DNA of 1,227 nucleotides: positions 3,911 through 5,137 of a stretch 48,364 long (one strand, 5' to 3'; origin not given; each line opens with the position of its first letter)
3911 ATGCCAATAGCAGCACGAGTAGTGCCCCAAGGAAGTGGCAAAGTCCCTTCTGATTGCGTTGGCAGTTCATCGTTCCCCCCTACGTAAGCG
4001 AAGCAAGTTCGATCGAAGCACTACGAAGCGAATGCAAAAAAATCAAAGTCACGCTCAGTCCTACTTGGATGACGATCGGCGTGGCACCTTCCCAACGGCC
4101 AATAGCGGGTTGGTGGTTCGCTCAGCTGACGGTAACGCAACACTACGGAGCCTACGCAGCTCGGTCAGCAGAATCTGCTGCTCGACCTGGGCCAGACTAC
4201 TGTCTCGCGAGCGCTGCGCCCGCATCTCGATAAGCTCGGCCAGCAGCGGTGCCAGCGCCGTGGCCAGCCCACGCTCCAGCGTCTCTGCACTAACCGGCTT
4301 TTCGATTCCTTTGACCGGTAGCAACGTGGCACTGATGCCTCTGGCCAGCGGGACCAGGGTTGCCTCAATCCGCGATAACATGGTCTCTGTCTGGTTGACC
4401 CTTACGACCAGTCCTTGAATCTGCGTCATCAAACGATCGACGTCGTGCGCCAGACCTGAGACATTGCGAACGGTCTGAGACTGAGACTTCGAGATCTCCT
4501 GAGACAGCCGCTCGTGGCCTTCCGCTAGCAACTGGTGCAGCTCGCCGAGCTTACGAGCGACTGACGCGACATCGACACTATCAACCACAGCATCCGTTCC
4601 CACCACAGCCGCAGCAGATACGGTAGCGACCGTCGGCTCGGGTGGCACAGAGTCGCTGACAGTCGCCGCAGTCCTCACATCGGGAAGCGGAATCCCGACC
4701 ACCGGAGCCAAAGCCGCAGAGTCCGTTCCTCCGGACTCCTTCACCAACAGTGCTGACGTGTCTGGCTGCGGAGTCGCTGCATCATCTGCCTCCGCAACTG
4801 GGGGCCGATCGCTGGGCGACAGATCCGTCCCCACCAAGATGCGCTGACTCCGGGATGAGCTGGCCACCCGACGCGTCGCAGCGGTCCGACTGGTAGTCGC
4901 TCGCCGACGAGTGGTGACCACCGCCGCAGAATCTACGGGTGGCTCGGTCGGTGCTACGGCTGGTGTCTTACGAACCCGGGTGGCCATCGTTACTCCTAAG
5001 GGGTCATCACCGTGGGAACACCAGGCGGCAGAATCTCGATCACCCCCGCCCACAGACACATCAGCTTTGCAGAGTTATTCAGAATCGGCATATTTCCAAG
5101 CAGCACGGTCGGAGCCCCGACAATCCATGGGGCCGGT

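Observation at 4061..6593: vgrG cargo module has no recognisable toxin: a MORN-repeat/Pro-rich protein, a PAAR-like DUF4280 protein, and a disordered plus coiled-coil protein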

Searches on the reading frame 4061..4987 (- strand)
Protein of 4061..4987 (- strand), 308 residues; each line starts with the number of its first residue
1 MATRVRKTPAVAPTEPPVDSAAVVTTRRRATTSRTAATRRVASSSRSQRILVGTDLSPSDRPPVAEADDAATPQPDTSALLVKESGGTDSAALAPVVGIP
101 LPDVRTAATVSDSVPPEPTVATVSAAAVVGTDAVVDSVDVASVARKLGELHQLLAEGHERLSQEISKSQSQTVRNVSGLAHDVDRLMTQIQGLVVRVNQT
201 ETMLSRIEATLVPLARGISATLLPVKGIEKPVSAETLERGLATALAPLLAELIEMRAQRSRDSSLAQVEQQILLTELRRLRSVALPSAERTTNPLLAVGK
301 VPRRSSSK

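Call 8: search_protein_families(library=pfam, proteins=[window:4061-4987:-], max_evalue=0.1)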
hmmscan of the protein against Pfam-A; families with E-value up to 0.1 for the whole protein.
window:4061-4987:- (308 aa): 2 families
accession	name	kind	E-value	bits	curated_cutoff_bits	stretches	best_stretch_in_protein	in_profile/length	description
PF20667.3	Sec10_N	-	0.013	16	27.4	1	142-208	10-76/118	Exocyst complex component Sec10, N-terminal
PF09763.15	Sec3_CC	-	0.019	15.3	27.1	1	159-215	6-62/133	Exocyst complex component Sec3, coiled-coil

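Call 9: search_protein_families(library=ncbifam, proteins=[window:4061-4987:-], max_evalue=0.1)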
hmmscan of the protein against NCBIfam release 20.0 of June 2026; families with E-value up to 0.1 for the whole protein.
window:4061-4987:- (308 aa): 0 families

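Call 10: find_encoding_contigs(protein=window:4061-4987:-, flank=10000, max_places=6)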
Protein window:4061-4987:- (308 aa): 10 contigs read that carry it; 6 places shown.
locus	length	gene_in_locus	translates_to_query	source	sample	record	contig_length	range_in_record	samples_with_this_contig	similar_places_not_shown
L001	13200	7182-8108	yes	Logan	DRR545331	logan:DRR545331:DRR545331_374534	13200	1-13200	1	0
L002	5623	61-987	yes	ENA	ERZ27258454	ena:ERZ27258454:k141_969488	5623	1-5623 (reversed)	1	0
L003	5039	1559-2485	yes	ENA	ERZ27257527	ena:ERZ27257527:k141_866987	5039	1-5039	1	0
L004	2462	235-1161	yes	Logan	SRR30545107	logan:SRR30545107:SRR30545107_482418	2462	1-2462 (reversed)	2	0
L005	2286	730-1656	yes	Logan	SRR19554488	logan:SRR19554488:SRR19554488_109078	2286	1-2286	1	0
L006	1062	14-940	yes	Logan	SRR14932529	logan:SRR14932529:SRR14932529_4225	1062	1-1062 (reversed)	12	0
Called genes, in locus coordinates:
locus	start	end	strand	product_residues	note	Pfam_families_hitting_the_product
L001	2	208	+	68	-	?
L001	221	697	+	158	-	PF04965:GPW_gp25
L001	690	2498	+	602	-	PF05947:T6SS_TssF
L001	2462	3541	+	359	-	PF06996:T6SS_TssG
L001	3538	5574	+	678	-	PF05954:Phage_GPD, PF04717:Phage_base_V, PF22178:Gp5_trimer_C, PF06715:Gp5_C (faint)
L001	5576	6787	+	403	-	-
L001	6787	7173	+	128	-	PF14107:DUF4280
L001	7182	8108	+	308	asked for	-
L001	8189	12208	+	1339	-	PF11617:Cu-binding_MopE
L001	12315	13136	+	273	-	PF08238:Sel1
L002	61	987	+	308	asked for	-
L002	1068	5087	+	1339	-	PF11617:Cu-binding_MopE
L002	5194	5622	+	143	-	?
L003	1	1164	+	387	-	?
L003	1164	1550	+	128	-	PF14107:DUF4280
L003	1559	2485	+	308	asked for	-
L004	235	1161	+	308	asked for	-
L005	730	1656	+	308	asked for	-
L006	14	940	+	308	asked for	-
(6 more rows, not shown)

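Call 11: find_homologous_proteins(query=window:4061-4987:-)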
Query window:4061-4987:- (308 aa): 26 proteins with E <= 0.001 among 8000 candidates.
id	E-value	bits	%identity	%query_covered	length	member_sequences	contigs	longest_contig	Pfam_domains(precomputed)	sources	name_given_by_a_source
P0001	1.1e-175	601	100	100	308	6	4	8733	-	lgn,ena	-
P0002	5.4e-144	497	85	100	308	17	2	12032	-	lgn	-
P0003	1.9e-127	443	80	100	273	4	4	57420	-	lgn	-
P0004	5.8e-98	346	66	100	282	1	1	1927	-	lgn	-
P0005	1.1e-96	342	66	100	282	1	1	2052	-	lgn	-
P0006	1.3e-84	302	73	56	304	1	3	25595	-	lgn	-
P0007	1.8e-84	302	73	56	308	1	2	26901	-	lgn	-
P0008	8.7e-84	300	69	61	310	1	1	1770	-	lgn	-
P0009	2.1e-83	299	73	56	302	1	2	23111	-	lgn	-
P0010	5.9e-83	297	73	56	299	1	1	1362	-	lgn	-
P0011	2.0e-79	286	59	100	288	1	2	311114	-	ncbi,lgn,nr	ncbi:MAG: hypothetical protein JNM40_05280 [Myxococcales bacterium]|nr:hypothetical protein [Myxococ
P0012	1.1e-75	273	59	100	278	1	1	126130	-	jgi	jgi:hypothetical protein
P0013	1.2e-75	273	56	100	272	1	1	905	-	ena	-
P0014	2.0e-75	272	58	100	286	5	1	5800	-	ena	-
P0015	3.5e-75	272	59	100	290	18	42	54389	-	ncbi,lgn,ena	-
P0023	2.3e-60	223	45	100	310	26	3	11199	-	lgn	-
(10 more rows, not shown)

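Call 12: find_encoding_contigs(protein=P0011, flank=10000, max_places=2)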
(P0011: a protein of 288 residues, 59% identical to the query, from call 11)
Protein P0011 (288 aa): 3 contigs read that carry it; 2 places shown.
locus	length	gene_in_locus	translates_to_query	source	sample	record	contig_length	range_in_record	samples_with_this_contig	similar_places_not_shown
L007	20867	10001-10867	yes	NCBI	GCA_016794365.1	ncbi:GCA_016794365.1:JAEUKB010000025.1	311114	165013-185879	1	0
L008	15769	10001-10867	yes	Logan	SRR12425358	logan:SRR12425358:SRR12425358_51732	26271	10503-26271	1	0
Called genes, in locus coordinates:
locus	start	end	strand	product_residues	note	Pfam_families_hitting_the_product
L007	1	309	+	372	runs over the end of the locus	PF06812:ImpA_N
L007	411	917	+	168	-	PF05591:T6SS_VipA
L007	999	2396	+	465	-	PF05943:VipB, PF18945:VipB_2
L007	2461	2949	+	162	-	PF05638:T6SS_HCP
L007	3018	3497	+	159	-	PF04965:GPW_gp25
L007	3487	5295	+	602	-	PF05947:T6SS_TssF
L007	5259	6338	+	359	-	PF06996:T6SS_TssG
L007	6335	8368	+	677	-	PF05954:Phage_GPD, PF04717:Phage_base_V, PF22178:Gp5_trimer_C, PF06715:Gp5_C (faint)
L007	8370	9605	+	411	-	-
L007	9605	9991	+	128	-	PF14107:DUF4280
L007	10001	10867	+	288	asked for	-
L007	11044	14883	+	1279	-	PF11617:Cu-binding_MopE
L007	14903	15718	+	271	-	PF08238:Sel1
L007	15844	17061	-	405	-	-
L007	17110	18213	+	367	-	PF01118:Semialdhyde_dh, PF02774:Semialdhyde_dhC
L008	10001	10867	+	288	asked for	-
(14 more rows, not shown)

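Call 13: find_encoding_contigs(protein=P0023, flank=10000, max_places=2)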
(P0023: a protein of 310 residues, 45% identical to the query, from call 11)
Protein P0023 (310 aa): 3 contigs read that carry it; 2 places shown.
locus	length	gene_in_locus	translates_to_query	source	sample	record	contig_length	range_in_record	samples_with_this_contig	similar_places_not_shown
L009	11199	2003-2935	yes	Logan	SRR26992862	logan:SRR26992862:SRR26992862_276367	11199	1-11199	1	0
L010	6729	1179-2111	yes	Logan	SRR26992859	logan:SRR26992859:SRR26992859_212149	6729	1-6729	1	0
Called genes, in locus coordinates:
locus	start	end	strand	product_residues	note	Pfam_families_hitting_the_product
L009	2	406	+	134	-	?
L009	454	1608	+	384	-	-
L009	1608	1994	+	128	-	PF14107:DUF4280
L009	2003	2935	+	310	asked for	-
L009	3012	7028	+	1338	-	PF11617:Cu-binding_MopE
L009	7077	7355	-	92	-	-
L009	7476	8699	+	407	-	PF04055:Radical_SAM, PF13186:SPASM (weak)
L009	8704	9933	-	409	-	-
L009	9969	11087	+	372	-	PF01118:Semialdhyde_dh, PF02774:Semialdhyde_dhC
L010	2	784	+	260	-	?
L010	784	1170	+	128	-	PF14107:DUF4280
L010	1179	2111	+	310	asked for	-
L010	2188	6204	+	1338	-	PF11617:Cu-binding_MopE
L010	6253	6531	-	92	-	-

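Call 14: find_encoding_contigs(protein=P0012, flank=10000, max_places=2)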
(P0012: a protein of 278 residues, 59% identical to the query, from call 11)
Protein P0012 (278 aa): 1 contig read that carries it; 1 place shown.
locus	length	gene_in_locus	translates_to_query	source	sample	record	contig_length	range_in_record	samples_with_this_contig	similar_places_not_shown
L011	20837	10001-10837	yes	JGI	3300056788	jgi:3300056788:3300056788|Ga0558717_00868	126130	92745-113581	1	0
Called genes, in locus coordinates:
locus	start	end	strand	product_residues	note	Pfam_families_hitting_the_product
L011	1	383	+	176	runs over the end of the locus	-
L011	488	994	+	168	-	PF05591:T6SS_VipA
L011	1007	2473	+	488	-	PF05943:VipB, PF18945:VipB_2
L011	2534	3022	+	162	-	PF05638:T6SS_HCP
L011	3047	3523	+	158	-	PF04965:GPW_gp25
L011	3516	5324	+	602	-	PF05947:T6SS_TssF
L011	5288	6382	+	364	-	PF06996:T6SS_TssG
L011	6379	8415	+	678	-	PF05954:Phage_GPD, PF04717:Phage_base_V, PF22178:Gp5_trimer_C, PF06715:Gp5_C (faint)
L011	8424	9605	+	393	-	-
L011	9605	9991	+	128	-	PF14107:DUF4280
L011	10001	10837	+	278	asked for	-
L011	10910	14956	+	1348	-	PF11617:Cu-binding_MopE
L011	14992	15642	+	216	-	PF08238:Sel1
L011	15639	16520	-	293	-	PF01145:Band_7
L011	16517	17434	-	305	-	PF01145:Band_7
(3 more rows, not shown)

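Call 26: search_solved_structures(query=A1, max_evalue=10)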
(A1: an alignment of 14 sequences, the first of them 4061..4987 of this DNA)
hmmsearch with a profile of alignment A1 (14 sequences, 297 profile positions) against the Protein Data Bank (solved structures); distinct sequences matched with E-value up to 10: 7.
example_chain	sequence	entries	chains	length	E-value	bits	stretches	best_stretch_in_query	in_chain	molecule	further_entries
5j10_A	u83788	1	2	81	0.0018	21.3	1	124-178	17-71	peptide design 2L4HC2_24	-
7o97_A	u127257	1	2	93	0.0062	19.5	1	137-201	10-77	hypothetical protein UY81_C0065G0003 from Candidatus Giovannonibacteria bacterium converte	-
6vag_A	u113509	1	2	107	0.27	14.1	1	161-205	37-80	Phosphoprotein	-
8w6e_A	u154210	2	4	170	0.44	13.4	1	120-191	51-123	HBC599 in complex with wFAP1.1 | wFAP1.1 structure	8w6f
5t2a_W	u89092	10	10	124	0.55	13.1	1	27-78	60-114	eL24 | Putative ribosomal protein L24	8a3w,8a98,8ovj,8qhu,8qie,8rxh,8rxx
3jcs_X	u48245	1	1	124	0.64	12.9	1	27-75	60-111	ribosomal protein L24e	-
6jx7_A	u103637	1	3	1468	1.3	11.8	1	86-199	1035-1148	Feline Infectious Peritonitis Virus Spike Protein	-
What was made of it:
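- Tried and rejected: The PDB sequence profile search gave nothing meaningful (call 26).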

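Call 33: predict_structure(alignment_id=A1)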
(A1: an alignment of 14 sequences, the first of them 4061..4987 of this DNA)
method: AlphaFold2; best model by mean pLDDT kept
length: 308 residues; sequences in the alignment: 14
mean_pLDDT: 62.8   pTM: 0.35
mean pLDDT of the five models: 62.8, 62.4, 57.8, 57.4, 56.8
residues with pLDDT >= 90: 60; 70-90: 72; 50-70: 47; < 50: 129
segments of 3 or more residues with pLDDT < 50: 7-31, 33-35, 47-136, 301-308
pLDDT, mean of each block of 10 residues (from residue 1): 46 40 41 50 50 38 33 37 30 34 31 36 38 55 94 97 97 97 97 92 86 79 63 77 83 79 81 88 72 60 43
secondary structure, 60 per line:
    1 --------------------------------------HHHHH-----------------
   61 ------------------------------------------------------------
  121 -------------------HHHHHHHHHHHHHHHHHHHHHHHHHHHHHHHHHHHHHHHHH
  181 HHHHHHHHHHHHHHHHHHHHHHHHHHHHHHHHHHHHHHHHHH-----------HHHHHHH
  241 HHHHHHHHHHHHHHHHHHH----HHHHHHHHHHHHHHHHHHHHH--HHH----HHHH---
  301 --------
elements in order: H39-43 H140-222 H234-259 H264-284 H294-297
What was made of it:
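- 4574..4837 (-): 308-aa protein, variable acidic Pro/Ala-rich linker aa 51-138. AF2 pLDDT <50 (call 33).
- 4064..4573 (-): 308-aa protein, conserved helical C-domain aa 139-290 plus basic C-terminal tail aa 291-308 (stop at 4061-4063). AF2: helix 140-222 (pLDDT >90), then helices 234-259 and 264-284 (call 33).
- Checked: 308-aa protein (call 33): disordered at aa 1-136, an 83-residue helix at aa 140-222 (pLDDT >90), then two shorter helices.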

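Call 37: fold_search(model_id=the predicted structure, library=pdb)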
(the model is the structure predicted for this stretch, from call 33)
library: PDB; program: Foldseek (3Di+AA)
matches with E <= 10: 78; with E <= 0.001: 0
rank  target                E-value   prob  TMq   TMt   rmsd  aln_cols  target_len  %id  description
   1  3dcf_B                1.5e+00  0.12  0.14  0.20   7.6       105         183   13  Crystal structure of transcriptional regulator of the TetR/AcrR family (YP_290855.1) from THERMOBIFIDA FUSCA YX-ER1 at (released 2008-07-15)
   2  3dcf_A                1.8e+00  0.13  0.14  0.20   7.6       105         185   14  Crystal structure of transcriptional regulator of the TetR/AcrR family (YP_290855.1) from THERMOBIFIDA FUSCA YX-ER1 at (released 2008-07-15)
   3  3j7a_U                2.1e+00  0.15  0.18  0.31   9.1       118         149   17  Cryo-EM structure of the Plasmodium falciparum 80S ribosome bound to the anti-protozoan drug emetine, small subunit (released 2014-07-16)
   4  7rro_B8               2.7e+00  0.09  0.17  0.13  28.7       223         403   15  Structure of the 48-nm repeat doublet microtubule from bovine tracheal cilia (released 2021-10-27)
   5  9j47_A                2.8e+00  0.05  0.12  0.19  11.4       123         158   11  ScdA cysteine-free mutant from Staphylococcus aureus (released 2025-08-13)
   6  1fka_O                3.4e+00  0.07  0.13  0.29   7.7        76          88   17  STRUCTURE OF FUNCTIONALLY ACTIVATED SMALL RIBOSOMAL SUBUNIT AT 3.3 A RESOLUTION (released 2000-09-04)
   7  7ooc_N                3.6e+00  0.11  0.13  0.33   5.9        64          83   11  Mycoplasma pneumoniae 30S subunit of ribosomes in chloramphenicol-treated cells (released 2022-05-25)
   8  1kuq_A                3.6e+00  0.08  0.13  0.32   7.4        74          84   15  CRYSTAL STRUCTURE OF T3C MUTANT S15 RIBOSOMAL PROTEIN IN COMPLEX WITH 16S RRNA (released 2003-06-24)
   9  1a32                  3.6e+00  0.05  0.09  0.27  10.3        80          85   15  RIBOSOMAL PROTEIN S15 FROM BACILLUS STEAROTHERMOPHILUS (released 1998-05-27)
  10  3on2_C                3.8e+00  0.09  0.16  0.23   9.2       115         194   15  Structure of a protein with unknown function from Rhodococcus sp. RHA1 (released 2010-09-22)
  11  2gl2_A                3.8e+00  0.08  0.13  0.31  16.7       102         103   17  Crystal structure of the tetra mutant (T66G,R67G,F68G,Y69G) of bacterial adhesin FadA (released 2007-04-10)
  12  2odm_B                4.1e+00  0.15  0.16  0.46   4.3        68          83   13  Crystal structure of S. aureus YlaN, an essential leucine rich protein involved in the control of cell shape (released 2007-06-05)
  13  9cpb_5R               4.1e+00  0.08  0.17  0.14  25.3       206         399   14  Atomic model of bovine Fallopian tube cilia doublet microtubule (48-nm periodicity) (released 2024-10-30)
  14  3etz_B                4.1e+00  0.08  0.13  0.29  20.4       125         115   14  Crystal structure of bacterial adhesin FadA L76A mutant (released 2008-12-02)
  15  4ytp_D                4.3e+00  0.23  0.17  0.42   4.2        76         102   17  CRYSTAL STRUCTURE OF PORCINE HEART MITOCHONDRIAL COMPLEX II BOUND WITH N-[(4-tert-butylphenyl)methyl]-2-(trifluorometh (released 2015-08-05)
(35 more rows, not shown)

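Call 63: search_protein_representatives(alignment_id=A1)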
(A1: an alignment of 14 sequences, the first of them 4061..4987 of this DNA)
Query: 14 sequences, 297 profile positions. Proteins with E-value up to 0.001 (for the whole library): 15; up to 1e-10: 13; up to 1e-30: 3. The best 15 are listed.
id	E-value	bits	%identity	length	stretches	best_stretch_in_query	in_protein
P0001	1.9e-139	480.8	-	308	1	1-297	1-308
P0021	8.5e-121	419.6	-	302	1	1-297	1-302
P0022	5.4e-86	305.4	-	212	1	87-297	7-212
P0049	8.5e-25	104.4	-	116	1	1-74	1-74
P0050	9.8e-23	97.7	-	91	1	245-297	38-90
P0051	5.1e-20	88.8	-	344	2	64-271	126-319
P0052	2.8e-16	76.5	-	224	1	94-271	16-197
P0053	3.5e-16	76.2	-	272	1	2-271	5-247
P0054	5.6e-16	75.5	-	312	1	3-291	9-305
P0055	3.9e-15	72.7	-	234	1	127-271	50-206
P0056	1.0e-14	71.4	-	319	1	1-283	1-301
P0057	8.5e-13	65.1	-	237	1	70-296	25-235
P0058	1.5e-12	64.2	-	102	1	198-241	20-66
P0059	1.2e-10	58.0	-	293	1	74-267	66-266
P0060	8.1e-10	55.3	-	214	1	84-271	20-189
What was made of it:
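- It is lineage-restricted: 26 proteins in the 90%-identity clusters (5.8 billion cluster representatives) and 15 of 1.84 billion representatives (calls 11, 63).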

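Call 65: find_encoding_contigs(protein=P0054, flank=10000, max_places=3)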
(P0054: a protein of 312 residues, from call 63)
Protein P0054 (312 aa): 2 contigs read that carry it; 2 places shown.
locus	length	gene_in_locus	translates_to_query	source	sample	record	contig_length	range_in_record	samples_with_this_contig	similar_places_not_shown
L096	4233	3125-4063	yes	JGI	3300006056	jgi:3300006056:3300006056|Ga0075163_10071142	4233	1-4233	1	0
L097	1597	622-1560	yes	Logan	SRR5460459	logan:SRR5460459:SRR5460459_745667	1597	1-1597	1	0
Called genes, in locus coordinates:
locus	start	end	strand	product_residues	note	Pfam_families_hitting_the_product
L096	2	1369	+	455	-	?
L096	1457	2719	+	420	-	-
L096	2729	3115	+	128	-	PF14107:DUF4280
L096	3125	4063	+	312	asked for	-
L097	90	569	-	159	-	-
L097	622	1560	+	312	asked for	-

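Call 67: find_encoding_contigs(protein=P0056, flank=10000, max_places=3)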
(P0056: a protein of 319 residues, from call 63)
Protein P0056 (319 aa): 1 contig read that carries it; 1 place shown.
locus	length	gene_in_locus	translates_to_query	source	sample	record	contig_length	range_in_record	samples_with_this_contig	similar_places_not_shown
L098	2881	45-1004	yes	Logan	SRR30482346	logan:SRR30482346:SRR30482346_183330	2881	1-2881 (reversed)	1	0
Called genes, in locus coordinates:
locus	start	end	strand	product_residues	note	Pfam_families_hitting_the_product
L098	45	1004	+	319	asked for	-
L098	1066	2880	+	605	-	?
